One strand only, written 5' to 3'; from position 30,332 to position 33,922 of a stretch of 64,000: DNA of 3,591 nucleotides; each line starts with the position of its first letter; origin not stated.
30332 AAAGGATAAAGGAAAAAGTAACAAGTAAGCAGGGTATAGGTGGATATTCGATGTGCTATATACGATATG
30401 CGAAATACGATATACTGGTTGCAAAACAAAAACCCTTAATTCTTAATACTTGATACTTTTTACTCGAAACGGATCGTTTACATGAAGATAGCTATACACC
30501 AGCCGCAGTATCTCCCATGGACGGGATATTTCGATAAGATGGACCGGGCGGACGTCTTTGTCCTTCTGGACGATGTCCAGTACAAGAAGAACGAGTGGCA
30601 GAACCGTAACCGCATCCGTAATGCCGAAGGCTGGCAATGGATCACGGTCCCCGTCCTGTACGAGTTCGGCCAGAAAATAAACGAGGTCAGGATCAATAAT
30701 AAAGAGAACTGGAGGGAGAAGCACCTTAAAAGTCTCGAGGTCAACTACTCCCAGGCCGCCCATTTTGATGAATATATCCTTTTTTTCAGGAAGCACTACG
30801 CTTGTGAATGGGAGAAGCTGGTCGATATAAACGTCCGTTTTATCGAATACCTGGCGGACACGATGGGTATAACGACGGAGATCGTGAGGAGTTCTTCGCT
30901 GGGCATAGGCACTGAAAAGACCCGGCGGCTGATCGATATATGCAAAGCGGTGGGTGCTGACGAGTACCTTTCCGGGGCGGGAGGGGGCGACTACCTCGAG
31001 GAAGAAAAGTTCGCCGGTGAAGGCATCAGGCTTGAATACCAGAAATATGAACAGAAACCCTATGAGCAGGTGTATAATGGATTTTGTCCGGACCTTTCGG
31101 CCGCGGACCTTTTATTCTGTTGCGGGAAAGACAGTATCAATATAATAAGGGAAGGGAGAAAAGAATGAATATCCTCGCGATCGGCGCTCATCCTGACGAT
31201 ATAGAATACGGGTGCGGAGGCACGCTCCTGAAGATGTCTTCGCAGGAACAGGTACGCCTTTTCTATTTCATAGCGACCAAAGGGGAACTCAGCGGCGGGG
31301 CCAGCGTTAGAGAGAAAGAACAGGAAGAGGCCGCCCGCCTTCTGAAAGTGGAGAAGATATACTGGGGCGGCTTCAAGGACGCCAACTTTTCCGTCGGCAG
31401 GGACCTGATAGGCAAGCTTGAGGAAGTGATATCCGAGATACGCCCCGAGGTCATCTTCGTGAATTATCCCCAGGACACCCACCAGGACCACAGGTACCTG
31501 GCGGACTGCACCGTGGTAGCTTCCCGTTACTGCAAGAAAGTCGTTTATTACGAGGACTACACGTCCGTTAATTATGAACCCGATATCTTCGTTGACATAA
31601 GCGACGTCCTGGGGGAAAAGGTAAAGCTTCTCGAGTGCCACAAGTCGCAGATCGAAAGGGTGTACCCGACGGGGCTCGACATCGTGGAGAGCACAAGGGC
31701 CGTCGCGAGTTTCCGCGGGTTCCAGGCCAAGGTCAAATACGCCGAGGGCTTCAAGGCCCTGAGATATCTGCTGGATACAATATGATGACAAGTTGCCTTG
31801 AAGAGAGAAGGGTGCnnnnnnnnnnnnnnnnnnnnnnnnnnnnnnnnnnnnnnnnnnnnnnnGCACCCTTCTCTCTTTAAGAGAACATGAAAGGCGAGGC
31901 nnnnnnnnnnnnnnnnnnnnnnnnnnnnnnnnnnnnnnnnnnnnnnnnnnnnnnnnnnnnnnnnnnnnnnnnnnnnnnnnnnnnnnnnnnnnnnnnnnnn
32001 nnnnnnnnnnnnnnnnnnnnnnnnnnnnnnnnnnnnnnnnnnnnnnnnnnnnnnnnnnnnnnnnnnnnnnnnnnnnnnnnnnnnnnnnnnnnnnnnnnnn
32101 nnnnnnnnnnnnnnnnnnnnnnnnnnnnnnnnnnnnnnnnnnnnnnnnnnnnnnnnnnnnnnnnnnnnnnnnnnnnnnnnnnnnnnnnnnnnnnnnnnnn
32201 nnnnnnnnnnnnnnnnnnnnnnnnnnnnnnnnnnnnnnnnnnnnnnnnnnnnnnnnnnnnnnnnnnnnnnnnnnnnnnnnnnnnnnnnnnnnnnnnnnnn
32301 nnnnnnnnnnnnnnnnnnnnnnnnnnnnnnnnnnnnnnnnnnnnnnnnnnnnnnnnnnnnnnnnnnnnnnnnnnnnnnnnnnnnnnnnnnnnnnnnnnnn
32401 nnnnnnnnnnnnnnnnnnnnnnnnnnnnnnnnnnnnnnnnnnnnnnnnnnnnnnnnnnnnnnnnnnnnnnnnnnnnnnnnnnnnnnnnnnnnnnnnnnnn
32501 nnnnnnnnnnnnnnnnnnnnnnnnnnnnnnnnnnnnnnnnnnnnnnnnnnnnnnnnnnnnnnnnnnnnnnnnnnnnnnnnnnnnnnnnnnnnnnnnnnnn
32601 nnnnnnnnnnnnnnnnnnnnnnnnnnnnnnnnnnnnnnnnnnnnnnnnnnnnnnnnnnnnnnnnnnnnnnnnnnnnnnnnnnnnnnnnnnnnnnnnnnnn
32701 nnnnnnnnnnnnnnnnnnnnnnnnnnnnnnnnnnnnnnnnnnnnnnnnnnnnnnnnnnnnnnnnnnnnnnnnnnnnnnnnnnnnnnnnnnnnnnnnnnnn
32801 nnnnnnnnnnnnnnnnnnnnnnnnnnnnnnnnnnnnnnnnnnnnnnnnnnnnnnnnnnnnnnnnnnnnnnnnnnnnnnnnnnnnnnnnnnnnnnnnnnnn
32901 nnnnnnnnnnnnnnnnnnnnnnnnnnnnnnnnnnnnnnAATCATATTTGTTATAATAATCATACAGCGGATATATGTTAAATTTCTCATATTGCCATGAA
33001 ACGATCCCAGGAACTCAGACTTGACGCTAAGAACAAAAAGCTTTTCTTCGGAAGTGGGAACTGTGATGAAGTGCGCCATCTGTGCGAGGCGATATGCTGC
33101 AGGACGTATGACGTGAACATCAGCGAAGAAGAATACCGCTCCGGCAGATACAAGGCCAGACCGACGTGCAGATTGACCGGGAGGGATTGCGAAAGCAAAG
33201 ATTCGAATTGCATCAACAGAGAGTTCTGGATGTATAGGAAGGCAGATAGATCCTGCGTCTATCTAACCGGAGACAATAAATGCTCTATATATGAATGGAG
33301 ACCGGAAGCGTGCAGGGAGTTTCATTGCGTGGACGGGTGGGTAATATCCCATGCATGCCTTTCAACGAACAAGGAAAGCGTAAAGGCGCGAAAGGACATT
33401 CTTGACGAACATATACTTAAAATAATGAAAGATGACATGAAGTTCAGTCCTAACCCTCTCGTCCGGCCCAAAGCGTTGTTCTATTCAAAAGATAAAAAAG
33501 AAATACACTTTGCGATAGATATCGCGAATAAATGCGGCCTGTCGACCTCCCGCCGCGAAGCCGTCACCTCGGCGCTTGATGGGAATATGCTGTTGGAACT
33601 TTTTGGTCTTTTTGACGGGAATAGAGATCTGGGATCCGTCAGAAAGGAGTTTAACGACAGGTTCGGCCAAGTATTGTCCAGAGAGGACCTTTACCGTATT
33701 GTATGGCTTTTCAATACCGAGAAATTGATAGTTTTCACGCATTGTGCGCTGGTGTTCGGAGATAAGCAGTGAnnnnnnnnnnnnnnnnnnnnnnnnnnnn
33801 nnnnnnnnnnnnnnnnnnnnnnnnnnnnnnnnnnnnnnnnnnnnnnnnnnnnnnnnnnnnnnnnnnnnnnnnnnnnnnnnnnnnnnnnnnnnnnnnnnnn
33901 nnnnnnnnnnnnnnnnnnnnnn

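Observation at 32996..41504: Compact RiPP-like radical-SAM cassette embedded in the polysaccharide island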

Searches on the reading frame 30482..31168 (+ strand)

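Call 51: search_protein_families(library=pfam, proteins=[window:30482-31168:+], max_evalue=0.001)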
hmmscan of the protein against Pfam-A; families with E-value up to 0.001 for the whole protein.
window:30482-31168:+ (228 aa): 1 family
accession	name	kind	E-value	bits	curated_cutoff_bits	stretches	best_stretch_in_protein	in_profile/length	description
PF08889.16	WbqC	-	2.4e-82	276.5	21.3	1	7-220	1-217/218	WbqC-like protein family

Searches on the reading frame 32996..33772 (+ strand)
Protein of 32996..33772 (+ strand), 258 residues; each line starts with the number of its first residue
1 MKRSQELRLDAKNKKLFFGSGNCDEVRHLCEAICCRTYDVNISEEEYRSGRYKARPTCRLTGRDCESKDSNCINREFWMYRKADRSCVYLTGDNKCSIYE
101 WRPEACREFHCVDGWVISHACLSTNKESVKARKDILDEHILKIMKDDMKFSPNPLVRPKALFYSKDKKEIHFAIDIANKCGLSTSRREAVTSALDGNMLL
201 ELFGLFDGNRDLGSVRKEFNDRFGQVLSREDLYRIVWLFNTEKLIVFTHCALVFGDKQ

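Call 3: search_protein_families(library=ncbifam, proteins=[window:32996-33772:+], max_evalue=0.01)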
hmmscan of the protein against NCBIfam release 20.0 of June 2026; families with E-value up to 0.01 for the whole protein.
window:32996-33772:+ (258 aa): 0 families

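Call 4: search_protein_families(library=pfam, proteins=[window:32996-33772:+], max_evalue=0.01)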
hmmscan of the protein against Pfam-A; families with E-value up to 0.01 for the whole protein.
window:32996-33772:+ (258 aa): 2 families
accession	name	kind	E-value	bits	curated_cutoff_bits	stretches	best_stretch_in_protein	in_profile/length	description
PF03692.20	CxxCxxCC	-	0.00011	23.3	23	1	23-112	2-72/85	Putative zinc- or iron-chelating domain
PF08833.15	Axin_b-cat_bind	-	0.0093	16.2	23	0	134-153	5-24/35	Axin beta-catenin binding motif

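Call 30: find_homologous_proteins(query=window:32996-33772:+, max_evalue=0.001)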
Query window:32996-33772:+ (258 aa): 8 proteins with E <= 0.001 among 257 candidates.
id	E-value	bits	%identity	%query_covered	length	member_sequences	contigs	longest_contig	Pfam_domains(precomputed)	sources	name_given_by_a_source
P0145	6.9e-176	601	100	100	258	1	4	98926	-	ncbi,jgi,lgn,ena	-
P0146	6.5e-106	371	62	100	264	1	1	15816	-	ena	-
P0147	7.0e-106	371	62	100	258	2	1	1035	-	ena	-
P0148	1.9e-81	291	51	97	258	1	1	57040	-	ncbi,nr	ncbi:MAG: YkgJ family cysteine cluster protein [Candidatus Omnitrophota bacterium]|nr:YkgJ family cy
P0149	1.7e-69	252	48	98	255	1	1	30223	-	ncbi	-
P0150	7.8e-69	250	45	99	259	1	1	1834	PF03692.21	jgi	jgi:Fe-S-cluster containining protein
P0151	1.2e-23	102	39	36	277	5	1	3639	PF03692.21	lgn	-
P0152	2.1e-12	65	42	36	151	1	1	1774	PF03692.21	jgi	jgi:Fe-S-cluster containining protein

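Call 40: predict_structure(alignment_id=A2)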
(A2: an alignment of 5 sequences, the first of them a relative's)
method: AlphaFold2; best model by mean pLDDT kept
length: 258 residues; sequences in the alignment: 5
mean_pLDDT: 45.6   pTM: 0.41
mean pLDDT of the five models: 45.6, 44.9, 42.5, 41.9, 36.0
residues with pLDDT >= 90: 0; 70-90: 42; 50-70: 51; < 50: 165
segments of 3 or more residues with pLDDT < 50: 1-124, 159-168, 177-186, 241-258
pLDDT, mean of each block of 10 residues (from residue 1): 30 33 31 26 34 28 31 29 34 30 34 31 48 60 71 53 45 52 47 64 73 88 82 68 35 27
secondary structure, 60 per line:
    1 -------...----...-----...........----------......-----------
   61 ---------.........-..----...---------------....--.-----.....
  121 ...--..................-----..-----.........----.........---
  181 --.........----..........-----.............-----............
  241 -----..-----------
elements in order: E8-10 E15-17 H23-33 H44-49 E70-78 E86-88 H104-107 E116-123 H126-143 E156-164 E169-177 E183-191 H196-205 H212-223 H229-240

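Call 42: fold_search(model_id=the predicted structure, library=pdb)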
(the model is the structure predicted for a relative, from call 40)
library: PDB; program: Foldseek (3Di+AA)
matches with E <= 10: 768; with E <= 0.001: 0
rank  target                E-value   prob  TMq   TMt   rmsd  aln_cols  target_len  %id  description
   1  8pk8_D                5.3e-02  0.54  0.17  0.28  13.0       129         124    9  Structure of the human mitochondrial iron-sulfur cluster biosynthesis complex during persulfide transfer (persulfide o (released 2024-05-01)
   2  7rtk_D                5.3e-02  0.44  0.16  0.25  12.9       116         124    7  Structure of the (NIAU)2 complex with N-terminal mutation of ISCU2 Y35D at 2.5 A resolution (released 2021-08-25)
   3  5wlw_D                7.6e-02  0.38  0.16  0.24  12.6       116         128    7  Crystal Structure of the Human Mitochondrial Cysteine Desulfurase with active Cysteine Loop within ISCU1 active site,  (released 2017-11-15)
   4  2oap_1                1.1e-01  0.35  0.14  0.08  13.1       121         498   12  Crystal structure of the archaeal secretion ATPase GspE in complex with AMP-PNP (released 2007-02-13)
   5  2oap_2                1.1e-01  0.21  0.13  0.08  13.1       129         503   12  Crystal structure of the archaeal secretion ATPase GspE in complex with AMP-PNP (released 2007-02-13)
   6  1wfz_MODEL_1_A        1.2e-01  0.54  0.15  0.25   8.7        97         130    8  Solution structure of Iron-sulfur cluster protein U (IscU) (released 2004-11-27)
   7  5wkp_H                1.2e-01  0.33  0.14  0.23  11.7       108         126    7  Crystal Structure of the Human mitochondrial Cysteine Desulfurase in complex with ISD11 and Iron-Sulfur Cluster Scaffo (released 2017-11-15)
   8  6uxe_D                1.4e-01  0.33  0.17  0.27  13.4       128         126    9  Structure of the human mitochondrial desulfurase complex Nfs1-ISCU2(M140I)-ISD11 with E.coli ACP1 at 1.57 A resolution (released 2019-11-20)
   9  5wlw_H                1.6e-01  0.38  0.17  0.27   9.0       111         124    8  Crystal Structure of the Human Mitochondrial Cysteine Desulfurase with active Cysteine Loop within ISCU1 active site,  (released 2017-11-15)
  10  6wih_D                1.6e-01  0.33  0.17  0.28  13.3       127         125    8  N-terminal mutation of ISCU2 (L35H36) traps Nfs1 Cys loop in the active site of ISCU2 without metal present. Structure (released 2020-05-13)
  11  9a6n_B                1.6e-01  0.28  0.13  0.21  20.4       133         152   11  Integrative model of SOJ-NRDR by crosslinking MS and deep learning (released 2024-09-18)
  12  8rmc_D                1.9e-01  0.30  0.17  0.27  12.0       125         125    7  Structure of the FDX2-bound core ISC complex (proximal conformation) (released 2024-12-18)
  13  8wfd_G                2.0e-01  0.14  0.13  0.10  20.6       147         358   13  The cryo-EM structure of TdpAB in complex with AMPPNP and DNA (released 2025-01-22)
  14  6wi2_D                2.3e-01  0.28  0.17  0.27  13.3       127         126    8  Structure of human mitochondrial complex Nfs1-ISCU2-ISD11 with E.coli ACP1 at 1.95 A resolution (NIAU)2. N-terminal mu (released 2020-04-22)
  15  6w1d_D                2.4e-01  0.25  0.17  0.27  13.4       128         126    9  Structure of human mitochondrial complex Nfs1-ISCU2 (WT)-ISD11 with E.coli ACP1 at 1.8 A resolution (NIAU)2 (released 2020-03-18)
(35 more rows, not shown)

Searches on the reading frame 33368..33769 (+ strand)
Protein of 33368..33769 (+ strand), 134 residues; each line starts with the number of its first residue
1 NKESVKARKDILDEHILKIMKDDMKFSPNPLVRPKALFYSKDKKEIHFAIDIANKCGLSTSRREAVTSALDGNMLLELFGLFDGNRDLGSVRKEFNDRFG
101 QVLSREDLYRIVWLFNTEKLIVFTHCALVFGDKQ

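Call 76: predict_structure(alignment_id=A9)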
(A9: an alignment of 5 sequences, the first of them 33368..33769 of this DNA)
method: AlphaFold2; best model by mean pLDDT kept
length: 134 residues; sequences in the alignment: 5
mean_pLDDT: 72.0   pTM: 0.66
mean pLDDT of the five models: 72.0, 71.0, 67.5, 66.9, 60.5
residues with pLDDT >= 90: 11; 70-90: 80; 50-70: 27; < 50: 16
segments of 3 or more residues with pLDDT < 50: 119-134
pLDDT, mean of each block of 10 residues (from residue 1): 71 83 79 68 70 71 66 79 87 91 85 64 37 35
secondary structure, 60 per line:
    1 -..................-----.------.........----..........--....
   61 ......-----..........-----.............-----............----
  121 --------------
elements in order: H2-19 E32-40 E45-54 E57-66 H72-81 H88-99 H105-116

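Call 78: fold_search(model_id=the predicted structure, library=pdb)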
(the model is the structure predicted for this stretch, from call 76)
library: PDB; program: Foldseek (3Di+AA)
matches with E <= 10: 1271; with E <= 0.001: 0
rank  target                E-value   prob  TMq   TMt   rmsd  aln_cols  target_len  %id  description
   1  1u5w_A                1.2e-01  0.25  0.21  0.19   9.0        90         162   13  Crystal structure of hypothetical protein yjjX from Escherichia coli (released 2005-08-23)
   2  2oap_1                1.6e-01  0.35  0.26  0.08  12.7       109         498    9  Crystal structure of the archaeal secretion ATPase GspE in complex with AMP-PNP (released 2007-02-13)
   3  9a6n_B                1.7e-01  0.14  0.20  0.17  20.7       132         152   13  Integrative model of SOJ-NRDR by crosslinking MS and deep learning (released 2024-09-18)
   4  3zm2                  1.9e-01  0.15  0.23  0.12  15.8       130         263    8  Catalytic domain of human SHP2 (released 2014-04-23)
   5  3sr9                  2.2e-01  0.16  0.22  0.06  13.6       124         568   14  Crystal structure of mouse PTPsigma (released 2012-05-30)
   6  5hl8_C                2.8e-01  0.75  0.19  0.31   3.4        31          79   19  1.93 Angstrom resolution crystal structure of a pullulanase-specific type II secretion system integral cytoplasmic mem (released 2016-01-27)
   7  3o4t                  2.8e-01  0.25  0.26  0.13  13.6       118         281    7  Crystal Structure of HePTP with an Open WPD Loop and Partially Depleted Active Site (released 2010-11-24)
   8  7pwg_A                2.9e-01  0.18  0.19  0.12   8.0        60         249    7  Cryo-EM structure of large subunit of Giardia lamblia ribosome at 2.7 A resolution (released 2022-04-20)
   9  2a3k                  3.1e-01  0.18  0.26  0.14  15.9       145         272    8  Crystal Structure of the Human Protein Tyrosine Phosphatase, PTPN7 (HePTP, Hematopoietic Protein Tyrosine Phosphatase) (released 2005-07-19)
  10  3omh_A                3.3e-01  0.25  0.22  0.10  11.6       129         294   12  Crystal structure of PTPN22 in complex with SKAP-HOM pTyr75 peptide (released 2011-06-29)
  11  2oap_2                3.3e-01  0.13  0.22  0.07  12.8       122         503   11  Crystal structure of the archaeal secretion ATPase GspE in complex with AMP-PNP (released 2007-02-13)
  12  8pk8_D                3.5e-01  0.23  0.27  0.28   9.4       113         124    6  Structure of the human mitochondrial iron-sulfur cluster biosynthesis complex during persulfide transfer (persulfide o (released 2024-05-01)
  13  7rtk_D                3.5e-01  0.16  0.23  0.24  11.6       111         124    7  Structure of the (NIAU)2 complex with N-terminal mutation of ISCU2 Y35D at 2.5 A resolution (released 2021-08-25)
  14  2qct_B                3.8e-01  0.30  0.25  0.12  11.5       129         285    9  Structure of Lyp with inhibitor I-C11 (released 2007-11-20)
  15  7pwo_A2               3.8e-01  0.16  0.19  0.12   8.0        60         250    7  Cryo-EM structure of Giardia lamblia ribosome at 2.75 A resolution (released 2022-04-20)
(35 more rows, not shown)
